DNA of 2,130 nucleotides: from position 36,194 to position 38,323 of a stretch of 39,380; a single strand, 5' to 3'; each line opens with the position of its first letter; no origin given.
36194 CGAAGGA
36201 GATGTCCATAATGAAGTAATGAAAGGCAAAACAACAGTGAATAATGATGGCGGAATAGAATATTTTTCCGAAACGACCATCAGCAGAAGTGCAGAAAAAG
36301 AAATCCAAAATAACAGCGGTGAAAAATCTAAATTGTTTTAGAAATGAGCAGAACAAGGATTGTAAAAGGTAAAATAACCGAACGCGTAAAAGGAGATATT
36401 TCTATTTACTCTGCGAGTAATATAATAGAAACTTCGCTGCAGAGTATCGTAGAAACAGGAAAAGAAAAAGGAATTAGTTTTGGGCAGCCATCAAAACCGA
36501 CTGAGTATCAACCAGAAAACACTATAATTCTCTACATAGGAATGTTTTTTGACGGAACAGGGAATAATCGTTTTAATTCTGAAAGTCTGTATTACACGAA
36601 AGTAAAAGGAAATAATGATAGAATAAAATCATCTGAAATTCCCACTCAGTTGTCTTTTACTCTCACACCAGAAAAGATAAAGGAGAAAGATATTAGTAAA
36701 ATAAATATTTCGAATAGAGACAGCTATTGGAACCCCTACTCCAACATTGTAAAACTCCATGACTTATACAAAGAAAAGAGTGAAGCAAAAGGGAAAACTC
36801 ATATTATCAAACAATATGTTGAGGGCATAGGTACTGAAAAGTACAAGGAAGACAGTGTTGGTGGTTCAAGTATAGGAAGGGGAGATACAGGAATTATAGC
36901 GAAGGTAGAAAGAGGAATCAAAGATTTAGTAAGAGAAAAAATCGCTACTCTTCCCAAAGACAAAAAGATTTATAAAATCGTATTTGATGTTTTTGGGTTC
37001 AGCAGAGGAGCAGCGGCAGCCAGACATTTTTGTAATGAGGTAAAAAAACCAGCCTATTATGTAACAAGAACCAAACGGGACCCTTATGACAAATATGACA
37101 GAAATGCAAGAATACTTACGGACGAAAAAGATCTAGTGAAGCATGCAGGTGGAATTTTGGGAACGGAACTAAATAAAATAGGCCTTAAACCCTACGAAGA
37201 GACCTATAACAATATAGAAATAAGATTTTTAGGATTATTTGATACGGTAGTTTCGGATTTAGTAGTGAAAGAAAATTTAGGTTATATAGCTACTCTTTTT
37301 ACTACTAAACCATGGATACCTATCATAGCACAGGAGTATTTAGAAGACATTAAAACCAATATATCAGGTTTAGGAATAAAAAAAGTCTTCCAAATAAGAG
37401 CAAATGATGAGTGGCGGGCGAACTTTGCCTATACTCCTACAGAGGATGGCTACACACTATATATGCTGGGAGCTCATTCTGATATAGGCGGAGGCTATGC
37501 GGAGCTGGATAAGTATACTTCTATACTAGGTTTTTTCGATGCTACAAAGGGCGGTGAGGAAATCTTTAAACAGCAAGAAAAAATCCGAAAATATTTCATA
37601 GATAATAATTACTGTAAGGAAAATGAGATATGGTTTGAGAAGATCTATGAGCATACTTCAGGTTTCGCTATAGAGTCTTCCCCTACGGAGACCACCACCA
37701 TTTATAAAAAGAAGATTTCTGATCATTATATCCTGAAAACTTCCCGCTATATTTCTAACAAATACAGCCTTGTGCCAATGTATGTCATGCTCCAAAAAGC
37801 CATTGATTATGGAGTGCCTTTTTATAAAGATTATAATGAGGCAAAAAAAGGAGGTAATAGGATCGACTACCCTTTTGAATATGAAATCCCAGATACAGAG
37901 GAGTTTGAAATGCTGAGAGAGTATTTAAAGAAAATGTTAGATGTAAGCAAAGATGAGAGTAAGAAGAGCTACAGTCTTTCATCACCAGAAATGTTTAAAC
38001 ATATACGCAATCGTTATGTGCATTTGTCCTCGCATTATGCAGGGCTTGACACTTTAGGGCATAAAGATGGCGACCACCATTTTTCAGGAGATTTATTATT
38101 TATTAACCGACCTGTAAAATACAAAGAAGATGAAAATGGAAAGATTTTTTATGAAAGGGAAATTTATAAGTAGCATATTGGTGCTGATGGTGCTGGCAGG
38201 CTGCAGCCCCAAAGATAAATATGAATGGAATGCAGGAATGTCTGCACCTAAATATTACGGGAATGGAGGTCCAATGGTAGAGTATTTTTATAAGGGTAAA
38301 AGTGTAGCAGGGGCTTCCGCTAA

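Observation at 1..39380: Window ends overlap by 55 nt: possibly a closed circular plasmid of about 39.3 kb whose cargo is an entire T6SS-iii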

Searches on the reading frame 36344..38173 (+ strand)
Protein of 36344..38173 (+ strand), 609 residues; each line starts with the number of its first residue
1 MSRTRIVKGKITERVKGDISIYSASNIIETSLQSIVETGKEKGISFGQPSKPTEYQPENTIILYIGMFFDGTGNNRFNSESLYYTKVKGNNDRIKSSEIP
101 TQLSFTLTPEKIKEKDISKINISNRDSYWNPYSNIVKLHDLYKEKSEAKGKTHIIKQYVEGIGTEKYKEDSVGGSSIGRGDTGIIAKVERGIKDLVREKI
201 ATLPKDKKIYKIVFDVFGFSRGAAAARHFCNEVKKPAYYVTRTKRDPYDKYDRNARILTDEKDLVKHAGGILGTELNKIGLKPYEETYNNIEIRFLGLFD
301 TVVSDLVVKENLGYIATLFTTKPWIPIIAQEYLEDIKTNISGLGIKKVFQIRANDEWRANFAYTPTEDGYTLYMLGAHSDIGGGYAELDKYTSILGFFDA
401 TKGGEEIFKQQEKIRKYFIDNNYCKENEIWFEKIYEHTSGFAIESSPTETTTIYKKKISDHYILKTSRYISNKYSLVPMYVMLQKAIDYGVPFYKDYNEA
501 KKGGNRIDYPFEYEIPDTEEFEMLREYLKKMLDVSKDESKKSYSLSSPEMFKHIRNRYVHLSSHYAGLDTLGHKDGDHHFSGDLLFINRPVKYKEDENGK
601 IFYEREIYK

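Call 11: search_protein_families(library=ncbifam, proteins=[window:36344-38173:+], max_evalue=0.01)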
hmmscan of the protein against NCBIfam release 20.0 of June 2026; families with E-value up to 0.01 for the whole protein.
window:36344-38173:+ (609 aa): 0 families

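Call 76: search_protein_families(library=pfam, proteins=[window:36344-38173:+], max_evalue=0.01)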
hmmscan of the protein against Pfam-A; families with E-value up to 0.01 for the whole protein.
window:36344-38173:+ (609 aa): 1 family
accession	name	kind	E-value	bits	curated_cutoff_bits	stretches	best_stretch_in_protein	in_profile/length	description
PF09994.14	T6SS_Tle1-like_cat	-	2.5e-15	57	27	1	130-389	20-271/287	T6SS, Phospholipase effector Tle1-like, catalytic domain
